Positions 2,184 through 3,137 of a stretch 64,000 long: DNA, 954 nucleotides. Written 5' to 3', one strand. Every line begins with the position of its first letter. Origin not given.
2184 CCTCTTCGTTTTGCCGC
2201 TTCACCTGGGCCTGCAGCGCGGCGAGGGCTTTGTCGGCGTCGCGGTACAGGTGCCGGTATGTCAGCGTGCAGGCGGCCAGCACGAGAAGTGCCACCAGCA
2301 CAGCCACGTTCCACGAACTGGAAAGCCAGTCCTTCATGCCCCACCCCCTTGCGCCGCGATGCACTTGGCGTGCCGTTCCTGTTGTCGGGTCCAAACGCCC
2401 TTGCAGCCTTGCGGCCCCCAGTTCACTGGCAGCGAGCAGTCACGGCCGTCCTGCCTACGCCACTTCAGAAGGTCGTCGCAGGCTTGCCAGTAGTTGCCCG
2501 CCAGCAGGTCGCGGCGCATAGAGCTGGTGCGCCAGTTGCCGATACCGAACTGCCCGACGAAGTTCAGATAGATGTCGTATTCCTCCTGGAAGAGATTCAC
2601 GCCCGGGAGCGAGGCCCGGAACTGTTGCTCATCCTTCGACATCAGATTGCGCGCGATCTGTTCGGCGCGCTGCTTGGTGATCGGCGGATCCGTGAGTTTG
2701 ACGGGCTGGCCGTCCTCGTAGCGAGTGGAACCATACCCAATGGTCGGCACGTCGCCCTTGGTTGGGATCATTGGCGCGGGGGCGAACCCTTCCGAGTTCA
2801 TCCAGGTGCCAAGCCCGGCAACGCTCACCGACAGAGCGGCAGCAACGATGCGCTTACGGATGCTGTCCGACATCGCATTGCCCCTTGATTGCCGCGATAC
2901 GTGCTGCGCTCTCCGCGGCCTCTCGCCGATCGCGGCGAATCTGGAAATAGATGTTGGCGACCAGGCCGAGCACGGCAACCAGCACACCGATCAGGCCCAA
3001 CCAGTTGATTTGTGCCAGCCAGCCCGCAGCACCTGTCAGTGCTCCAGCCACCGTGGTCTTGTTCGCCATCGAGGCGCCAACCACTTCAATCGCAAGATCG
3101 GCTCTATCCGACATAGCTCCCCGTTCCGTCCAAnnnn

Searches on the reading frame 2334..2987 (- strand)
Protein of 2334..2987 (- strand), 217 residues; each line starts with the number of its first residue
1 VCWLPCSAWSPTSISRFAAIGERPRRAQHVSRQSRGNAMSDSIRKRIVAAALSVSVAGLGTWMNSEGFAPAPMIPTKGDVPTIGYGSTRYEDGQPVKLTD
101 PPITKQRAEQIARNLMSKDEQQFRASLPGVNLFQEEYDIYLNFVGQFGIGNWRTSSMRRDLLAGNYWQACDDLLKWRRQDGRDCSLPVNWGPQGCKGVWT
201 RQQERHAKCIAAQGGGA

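Call 51: search_protein_families(library=pfam, proteins=[window:2334-2987:-], max_evalue=0.01)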
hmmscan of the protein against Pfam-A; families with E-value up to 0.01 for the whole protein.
window:2334-2987:- (217 aa): 1 family
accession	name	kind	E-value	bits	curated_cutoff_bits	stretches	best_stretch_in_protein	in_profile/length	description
PF00959.24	Phage_lysozyme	-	3e-16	60.3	22.3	1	65-183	3-114/125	Phage lysozyme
